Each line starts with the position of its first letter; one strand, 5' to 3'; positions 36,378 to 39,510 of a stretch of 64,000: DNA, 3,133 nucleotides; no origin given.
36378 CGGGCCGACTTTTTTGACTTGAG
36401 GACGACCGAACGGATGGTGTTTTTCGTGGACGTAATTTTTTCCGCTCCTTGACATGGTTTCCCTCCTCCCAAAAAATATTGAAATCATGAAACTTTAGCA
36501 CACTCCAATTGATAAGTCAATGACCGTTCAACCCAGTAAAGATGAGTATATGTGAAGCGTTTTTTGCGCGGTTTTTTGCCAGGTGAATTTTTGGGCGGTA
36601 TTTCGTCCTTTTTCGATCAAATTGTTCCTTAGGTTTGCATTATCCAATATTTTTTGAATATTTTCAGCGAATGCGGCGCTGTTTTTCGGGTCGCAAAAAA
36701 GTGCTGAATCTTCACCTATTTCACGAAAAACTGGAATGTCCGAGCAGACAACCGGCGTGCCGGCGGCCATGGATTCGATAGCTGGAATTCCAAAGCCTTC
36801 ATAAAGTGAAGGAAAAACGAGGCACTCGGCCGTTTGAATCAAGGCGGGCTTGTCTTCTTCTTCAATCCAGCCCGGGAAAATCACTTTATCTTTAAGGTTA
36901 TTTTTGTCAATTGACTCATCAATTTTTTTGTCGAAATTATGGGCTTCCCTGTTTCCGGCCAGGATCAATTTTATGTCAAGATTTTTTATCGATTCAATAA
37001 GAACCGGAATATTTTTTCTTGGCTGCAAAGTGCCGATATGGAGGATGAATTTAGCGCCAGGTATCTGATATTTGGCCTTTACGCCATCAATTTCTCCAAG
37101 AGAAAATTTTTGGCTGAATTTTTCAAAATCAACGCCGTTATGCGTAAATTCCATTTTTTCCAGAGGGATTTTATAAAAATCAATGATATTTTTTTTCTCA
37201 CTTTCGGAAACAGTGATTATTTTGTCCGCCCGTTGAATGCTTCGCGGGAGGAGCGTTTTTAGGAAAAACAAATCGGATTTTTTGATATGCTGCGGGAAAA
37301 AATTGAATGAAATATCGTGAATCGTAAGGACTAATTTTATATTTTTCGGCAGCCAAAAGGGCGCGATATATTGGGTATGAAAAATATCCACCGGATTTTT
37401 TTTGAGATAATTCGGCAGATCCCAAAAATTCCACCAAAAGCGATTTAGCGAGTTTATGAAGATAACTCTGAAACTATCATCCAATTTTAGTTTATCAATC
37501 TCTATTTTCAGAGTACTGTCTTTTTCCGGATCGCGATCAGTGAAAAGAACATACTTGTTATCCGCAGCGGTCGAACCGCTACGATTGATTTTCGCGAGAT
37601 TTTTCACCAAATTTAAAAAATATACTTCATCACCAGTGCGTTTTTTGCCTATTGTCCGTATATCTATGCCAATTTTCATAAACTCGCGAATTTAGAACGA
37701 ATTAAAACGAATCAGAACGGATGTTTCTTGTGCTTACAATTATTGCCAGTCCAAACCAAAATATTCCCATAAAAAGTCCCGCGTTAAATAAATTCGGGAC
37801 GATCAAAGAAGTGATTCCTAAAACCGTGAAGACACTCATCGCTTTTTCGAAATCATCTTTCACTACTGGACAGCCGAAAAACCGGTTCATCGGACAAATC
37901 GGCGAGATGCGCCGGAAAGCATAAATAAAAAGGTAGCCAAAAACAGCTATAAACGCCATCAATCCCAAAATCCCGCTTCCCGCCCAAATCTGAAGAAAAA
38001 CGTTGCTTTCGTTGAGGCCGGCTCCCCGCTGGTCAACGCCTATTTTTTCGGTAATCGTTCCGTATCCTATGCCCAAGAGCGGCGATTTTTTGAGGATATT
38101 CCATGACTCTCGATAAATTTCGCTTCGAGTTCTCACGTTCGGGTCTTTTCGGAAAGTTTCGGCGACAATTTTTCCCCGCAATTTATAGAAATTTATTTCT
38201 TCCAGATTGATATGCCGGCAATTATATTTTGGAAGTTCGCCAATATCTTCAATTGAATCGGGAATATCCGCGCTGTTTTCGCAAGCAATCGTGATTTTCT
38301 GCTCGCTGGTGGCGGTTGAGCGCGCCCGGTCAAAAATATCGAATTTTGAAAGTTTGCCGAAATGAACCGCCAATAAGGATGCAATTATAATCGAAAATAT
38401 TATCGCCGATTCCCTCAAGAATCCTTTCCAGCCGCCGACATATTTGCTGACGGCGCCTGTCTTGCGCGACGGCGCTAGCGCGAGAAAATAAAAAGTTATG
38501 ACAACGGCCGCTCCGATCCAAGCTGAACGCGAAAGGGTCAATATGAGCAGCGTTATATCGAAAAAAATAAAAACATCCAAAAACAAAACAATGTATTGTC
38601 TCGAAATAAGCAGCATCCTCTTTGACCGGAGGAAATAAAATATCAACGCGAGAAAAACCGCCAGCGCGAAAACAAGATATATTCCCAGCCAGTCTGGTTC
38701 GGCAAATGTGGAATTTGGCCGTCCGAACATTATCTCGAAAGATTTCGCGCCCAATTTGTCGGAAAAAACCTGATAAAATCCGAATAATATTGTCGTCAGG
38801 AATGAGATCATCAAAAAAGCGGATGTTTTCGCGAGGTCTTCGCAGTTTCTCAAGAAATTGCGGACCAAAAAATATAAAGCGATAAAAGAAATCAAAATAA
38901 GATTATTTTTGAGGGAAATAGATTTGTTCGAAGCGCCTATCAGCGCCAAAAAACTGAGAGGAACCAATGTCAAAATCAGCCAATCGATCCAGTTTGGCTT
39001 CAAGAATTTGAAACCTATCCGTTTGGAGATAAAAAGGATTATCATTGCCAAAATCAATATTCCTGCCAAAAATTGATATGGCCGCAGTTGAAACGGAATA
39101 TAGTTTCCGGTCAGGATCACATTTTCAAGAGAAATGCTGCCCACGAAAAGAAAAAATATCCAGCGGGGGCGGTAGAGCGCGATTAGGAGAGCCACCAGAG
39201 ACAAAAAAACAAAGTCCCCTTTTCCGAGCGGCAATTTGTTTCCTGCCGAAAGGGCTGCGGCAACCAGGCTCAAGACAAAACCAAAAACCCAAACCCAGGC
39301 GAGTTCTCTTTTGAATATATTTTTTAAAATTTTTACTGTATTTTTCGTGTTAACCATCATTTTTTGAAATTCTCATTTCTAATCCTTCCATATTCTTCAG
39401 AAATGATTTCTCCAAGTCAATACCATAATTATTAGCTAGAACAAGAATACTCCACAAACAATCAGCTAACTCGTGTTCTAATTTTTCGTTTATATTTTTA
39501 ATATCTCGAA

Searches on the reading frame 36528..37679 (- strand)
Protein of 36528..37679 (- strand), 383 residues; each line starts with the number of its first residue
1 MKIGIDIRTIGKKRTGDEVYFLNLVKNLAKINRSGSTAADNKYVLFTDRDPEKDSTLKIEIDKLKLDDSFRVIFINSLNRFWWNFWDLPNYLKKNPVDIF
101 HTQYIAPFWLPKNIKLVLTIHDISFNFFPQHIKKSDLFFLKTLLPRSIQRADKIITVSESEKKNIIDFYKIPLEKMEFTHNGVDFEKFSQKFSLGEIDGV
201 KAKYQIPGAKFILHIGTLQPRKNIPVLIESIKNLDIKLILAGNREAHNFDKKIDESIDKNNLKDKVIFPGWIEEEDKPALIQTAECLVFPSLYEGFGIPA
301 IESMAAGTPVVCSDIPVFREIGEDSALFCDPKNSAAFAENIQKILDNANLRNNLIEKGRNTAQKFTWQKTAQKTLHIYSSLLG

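Call 55: search_protein_families(library=pfam, proteins=[window:36528-37679:-], max_evalue=0.0001)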
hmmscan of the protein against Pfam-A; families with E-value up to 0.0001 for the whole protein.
window:36528-37679:- (383 aa): 5 families
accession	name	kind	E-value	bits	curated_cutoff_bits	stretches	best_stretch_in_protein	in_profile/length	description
PF00534.26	Glycos_transf_1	-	3e-39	134.7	26.4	1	203-360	8-171/172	Glycosyl transferases group 1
PF13692.12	Glyco_trans_1_4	-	2.4e-28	99.6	27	1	210-347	2-142/142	Glycosyl transferases group 1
PF13439.12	Glyco_transf_4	-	3.7e-20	73.1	28.5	1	41-186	20-169/170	Glycosyltransferase Family 4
PF20706.3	GT4-conflict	-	5.7e-07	29.3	26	1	278-372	276-383/385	Family 4 Glycosyltransferase in conflict systems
PF13524.12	Glyco_trans_1_2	-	1.6e-06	28.6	25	1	227-375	5-143/144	Glycosyl transferase-like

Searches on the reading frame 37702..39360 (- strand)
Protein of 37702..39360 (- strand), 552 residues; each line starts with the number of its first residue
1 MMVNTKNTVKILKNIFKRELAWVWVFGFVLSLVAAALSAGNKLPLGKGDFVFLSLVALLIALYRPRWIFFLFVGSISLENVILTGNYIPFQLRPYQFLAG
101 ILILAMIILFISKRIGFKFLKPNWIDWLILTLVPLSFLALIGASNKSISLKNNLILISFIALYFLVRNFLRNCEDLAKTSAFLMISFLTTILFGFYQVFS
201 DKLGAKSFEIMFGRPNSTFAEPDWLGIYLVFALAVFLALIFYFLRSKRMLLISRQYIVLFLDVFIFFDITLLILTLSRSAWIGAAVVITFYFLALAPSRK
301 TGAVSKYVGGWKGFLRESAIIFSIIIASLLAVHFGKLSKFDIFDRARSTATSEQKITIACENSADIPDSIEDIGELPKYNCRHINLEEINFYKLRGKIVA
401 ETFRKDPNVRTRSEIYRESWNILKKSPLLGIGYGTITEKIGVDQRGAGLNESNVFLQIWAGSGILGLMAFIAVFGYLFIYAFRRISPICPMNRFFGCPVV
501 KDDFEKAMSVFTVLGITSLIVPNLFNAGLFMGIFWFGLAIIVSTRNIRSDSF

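Call 55: search_protein_families(library=pfam, proteins=[window:37702-39360:-], max_evalue=0.0001)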
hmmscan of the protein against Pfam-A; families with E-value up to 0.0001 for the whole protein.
window:37702-39360:- (552 aa): 1 family
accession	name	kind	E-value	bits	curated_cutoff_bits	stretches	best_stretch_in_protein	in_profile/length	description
PF04932.20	Wzy_C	-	1.6e-16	60.9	31.7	1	265-471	3-149/149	O-Antigen ligase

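Call 58: search_protein_families(library=ncbifam, proteins=[window:37702-39360:-], max_evalue=0.00001)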
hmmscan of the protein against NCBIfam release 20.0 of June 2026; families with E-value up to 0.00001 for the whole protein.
window:37702-39360:- (552 aa): 0 families
